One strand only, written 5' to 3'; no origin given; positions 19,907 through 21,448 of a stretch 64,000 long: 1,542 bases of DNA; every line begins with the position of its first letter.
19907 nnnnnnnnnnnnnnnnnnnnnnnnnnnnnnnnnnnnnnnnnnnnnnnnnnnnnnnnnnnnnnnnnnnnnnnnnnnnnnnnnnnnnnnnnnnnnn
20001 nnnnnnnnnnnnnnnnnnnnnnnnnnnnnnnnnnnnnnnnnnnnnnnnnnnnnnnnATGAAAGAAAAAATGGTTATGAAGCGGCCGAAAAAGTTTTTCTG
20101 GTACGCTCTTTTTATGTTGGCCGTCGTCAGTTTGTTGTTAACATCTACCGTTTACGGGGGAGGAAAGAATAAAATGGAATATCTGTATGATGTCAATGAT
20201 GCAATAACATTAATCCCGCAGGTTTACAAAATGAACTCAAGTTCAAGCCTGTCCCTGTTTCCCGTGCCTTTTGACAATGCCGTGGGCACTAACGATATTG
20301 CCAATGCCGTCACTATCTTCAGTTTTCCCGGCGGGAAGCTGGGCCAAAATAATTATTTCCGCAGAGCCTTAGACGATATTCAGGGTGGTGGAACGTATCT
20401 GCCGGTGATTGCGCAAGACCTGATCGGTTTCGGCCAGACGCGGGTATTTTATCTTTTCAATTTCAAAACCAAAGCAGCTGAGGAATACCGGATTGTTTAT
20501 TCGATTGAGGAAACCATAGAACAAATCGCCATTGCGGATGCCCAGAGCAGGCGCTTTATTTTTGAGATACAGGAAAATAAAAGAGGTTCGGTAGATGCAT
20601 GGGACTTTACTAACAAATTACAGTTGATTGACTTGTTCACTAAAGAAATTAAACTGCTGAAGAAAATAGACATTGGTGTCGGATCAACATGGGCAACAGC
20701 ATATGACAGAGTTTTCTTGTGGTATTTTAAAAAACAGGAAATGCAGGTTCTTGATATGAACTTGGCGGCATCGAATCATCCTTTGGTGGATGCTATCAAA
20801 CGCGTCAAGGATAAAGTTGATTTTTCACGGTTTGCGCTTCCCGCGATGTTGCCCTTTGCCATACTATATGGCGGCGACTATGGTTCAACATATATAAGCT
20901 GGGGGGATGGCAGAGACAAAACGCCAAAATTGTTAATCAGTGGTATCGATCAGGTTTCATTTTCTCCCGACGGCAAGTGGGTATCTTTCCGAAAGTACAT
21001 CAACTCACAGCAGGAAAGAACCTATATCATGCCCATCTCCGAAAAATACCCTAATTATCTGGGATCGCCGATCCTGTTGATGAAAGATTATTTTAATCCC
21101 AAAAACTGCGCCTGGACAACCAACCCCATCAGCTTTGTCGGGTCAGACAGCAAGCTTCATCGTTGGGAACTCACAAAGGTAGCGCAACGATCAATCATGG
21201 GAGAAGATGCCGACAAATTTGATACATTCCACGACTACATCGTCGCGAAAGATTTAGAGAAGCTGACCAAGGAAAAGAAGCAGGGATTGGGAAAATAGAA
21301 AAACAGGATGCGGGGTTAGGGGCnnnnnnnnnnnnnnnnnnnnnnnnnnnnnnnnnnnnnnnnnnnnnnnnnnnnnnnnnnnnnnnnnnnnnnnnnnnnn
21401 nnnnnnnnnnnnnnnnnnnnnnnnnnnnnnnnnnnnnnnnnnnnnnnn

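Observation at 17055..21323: AT-rich three-gene island: orphan PAAR-like/TTR spike-tip protein + amidohydrolase-fold cargo + membrane-anchored beta-propeller (candidate contractile-injection effector/immunity module)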

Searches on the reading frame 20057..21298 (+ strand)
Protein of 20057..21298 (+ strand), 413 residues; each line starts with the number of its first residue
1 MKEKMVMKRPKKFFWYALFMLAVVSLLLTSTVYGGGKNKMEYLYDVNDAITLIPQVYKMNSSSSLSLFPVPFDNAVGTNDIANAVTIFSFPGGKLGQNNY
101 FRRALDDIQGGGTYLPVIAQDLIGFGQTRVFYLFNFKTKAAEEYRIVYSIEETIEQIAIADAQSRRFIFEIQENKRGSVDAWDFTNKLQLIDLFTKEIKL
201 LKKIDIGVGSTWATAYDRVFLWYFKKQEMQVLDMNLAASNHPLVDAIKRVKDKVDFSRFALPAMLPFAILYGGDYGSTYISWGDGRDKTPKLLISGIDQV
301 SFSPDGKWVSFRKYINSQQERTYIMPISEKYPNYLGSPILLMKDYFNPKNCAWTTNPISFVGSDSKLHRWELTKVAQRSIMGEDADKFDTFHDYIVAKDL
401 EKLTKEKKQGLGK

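Call 3: search_protein_families(library=pfam, proteins=[window:20057-21298:+], max_evalue=1)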
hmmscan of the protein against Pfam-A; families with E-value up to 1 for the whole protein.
window:20057-21298:+ (413 aa): 0 families

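Call 4: search_protein_families(library=ncbifam, proteins=[window:20057-21298:+], max_evalue=1)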
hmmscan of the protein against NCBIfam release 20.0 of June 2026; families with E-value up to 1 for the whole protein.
window:20057-21298:+ (413 aa): 0 families

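Call 5: search_protein_families(library=padloc, proteins=[window:20057-21298:+], max_evalue=1)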
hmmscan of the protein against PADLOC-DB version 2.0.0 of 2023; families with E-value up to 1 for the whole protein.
window:20057-21298:+ (413 aa): 0 families

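Call 24: find_encoding_contigs(protein=window:20057-21298:+, flank=10000, max_places=4)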
Protein window:20057-21298:+ (413 aa): 1 contig read that carries it; 1 place shown.
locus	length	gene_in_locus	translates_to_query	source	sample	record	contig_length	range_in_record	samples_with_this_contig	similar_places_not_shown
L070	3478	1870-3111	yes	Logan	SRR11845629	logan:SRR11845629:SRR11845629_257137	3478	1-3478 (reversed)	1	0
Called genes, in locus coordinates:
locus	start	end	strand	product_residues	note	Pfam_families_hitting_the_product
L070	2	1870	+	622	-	?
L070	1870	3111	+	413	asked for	-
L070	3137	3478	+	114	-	?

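Call 28: find_homologous_proteins(query=window:20057-21295:+, max_evalue=0.001)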
Query window:20057-21295:+ (413 aa): 277 proteins with E <= 0.001 among 4209 candidates; the best 120 are listed.
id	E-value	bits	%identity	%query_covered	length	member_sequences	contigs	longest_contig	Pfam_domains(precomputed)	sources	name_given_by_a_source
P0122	1.8e-278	941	100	100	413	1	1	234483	-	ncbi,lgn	-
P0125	5.3e-228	775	82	100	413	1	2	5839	-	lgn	-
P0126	5.8e-176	604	65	99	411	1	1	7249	-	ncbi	-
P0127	8.7e-166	570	62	95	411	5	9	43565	-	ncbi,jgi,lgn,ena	-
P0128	1.1e-163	563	61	100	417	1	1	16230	-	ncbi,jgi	jgi:hypothetical protein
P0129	4.4e-163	561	62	96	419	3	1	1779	-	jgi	-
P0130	5.2e-161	554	62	97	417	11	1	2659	-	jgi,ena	-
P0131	1.1e-156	540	61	97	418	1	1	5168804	-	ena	-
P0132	2.1e-156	539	59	100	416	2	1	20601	-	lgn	-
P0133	3.9e-155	535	58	100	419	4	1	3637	-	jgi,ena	-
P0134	8.2e-155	534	58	97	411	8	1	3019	-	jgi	-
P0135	1.3e-152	527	60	97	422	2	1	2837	-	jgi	-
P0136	3.0e-152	525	58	96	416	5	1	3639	-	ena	-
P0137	7.4e-152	524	60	95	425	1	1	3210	-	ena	-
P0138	1.9e-151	523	59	97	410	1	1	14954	-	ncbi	-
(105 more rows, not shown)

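Call 31: search_solved_structures(query=A2, max_evalue=10)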
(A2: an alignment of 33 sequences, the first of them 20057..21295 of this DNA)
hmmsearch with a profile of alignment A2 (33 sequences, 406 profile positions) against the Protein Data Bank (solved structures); distinct sequences matched with E-value up to 10: 2.
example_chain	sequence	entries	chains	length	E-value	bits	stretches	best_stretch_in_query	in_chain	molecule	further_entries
3kzg_A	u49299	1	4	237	0.039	15.9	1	149-227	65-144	Arginine 3rd transport system periplasmic binding protein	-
6mlu_A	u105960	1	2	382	0.52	12.2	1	207-266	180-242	Seipin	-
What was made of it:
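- On PD40/WD40-type β-propeller (g3): No PDB sequence relative exists (call 31).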

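Call 33: search_protein_families(library=pfam, alignment_id=A2, max_evalue=1)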
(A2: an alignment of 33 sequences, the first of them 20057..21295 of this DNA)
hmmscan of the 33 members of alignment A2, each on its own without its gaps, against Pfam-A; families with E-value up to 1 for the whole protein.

A. member 1, window:20057-21295:+ (413 aa): 0 families

B. families by the number of members that match (of 33 scanned): 11 families
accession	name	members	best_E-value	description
PF07676.18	PD40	26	0.0046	WD40-like Beta Propeller Repeat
PF00400.38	WD40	2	0.18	WD domain, G-beta repeat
PF17468.7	GP52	1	0.016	Phage gene product 52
PF21200.3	Glyco_hydro_39_C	1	0.037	Alpha-L-iduronidase C-terminal domain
PF25174.1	Beta-prop_THOC3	1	0.056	THOC3 beta-propeller domain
PF14493.12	HTH_40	1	0.12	Helix-turn-helix domain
PF18866.6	CxC7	1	0.16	CxC7 like cysteine cluster associated with KDZ transposases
PF01246.26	Ribosomal_L24e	1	0.17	Ribosomal protein L24e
PF03421.22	Acetyltransf_14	1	0.24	YopJ Serine/Threonine acetyltransferase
PF25168.1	Beta-prop_WDR36-Utp21_2nd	1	0.26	WDR36/Utp21 second beta-propeller domain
PF11346.13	DUF3149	1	0.35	Protein of unknown function (DUF3149)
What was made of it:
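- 20942..21061 (+): PD40-like blade motif in gene 3 (…FSPDGKW…, aa ~296-335). PD40 is a sub-threshold hit in 26 of 33 homologs (call 33).
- On PD40/WD40-type β-propeller (g3): There is one recurrent sub-threshold PD40 signal (26 of 33 homologs, best E 0.0046; call 33).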

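Call 71: search_protein_representatives(alignment_id=A2)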
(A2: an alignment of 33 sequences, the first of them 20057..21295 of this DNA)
Query: 33 sequences, 406 profile positions. Proteins with E-value up to 0.001 (for the whole library): 636; up to 1e-10: 198; up to 1e-30: 89. The best 150 are listed.
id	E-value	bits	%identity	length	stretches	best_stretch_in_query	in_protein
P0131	1.6e-185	633.1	-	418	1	1-406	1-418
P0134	8.1e-175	597.9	-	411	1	5-405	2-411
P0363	2.5e-161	553.5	-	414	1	2-406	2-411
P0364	1.3e-147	508.3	-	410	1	18-405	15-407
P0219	7.8e-147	505.7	-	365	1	49-406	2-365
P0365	1.4e-132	458.7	-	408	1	11-406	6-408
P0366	4.0e-130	450.7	-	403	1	10-401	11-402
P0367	6.0e-128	443.5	-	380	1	38-406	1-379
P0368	3.4e-124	431.2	-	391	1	21-406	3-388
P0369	1.7e-116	405.8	-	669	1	18-399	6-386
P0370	7.0e-116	403.8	-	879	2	4-394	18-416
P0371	8.8e-110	383.7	-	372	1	38-406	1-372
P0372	1.6e-104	366.3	-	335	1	74-406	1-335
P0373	5.8e-104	364.5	-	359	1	38-398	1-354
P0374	5.8e-99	348.1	-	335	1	9-309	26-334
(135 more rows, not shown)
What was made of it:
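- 20942..21061 (+): Two long repeat proteins match profile positions ~267-312 12 to 21 times (call 71).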
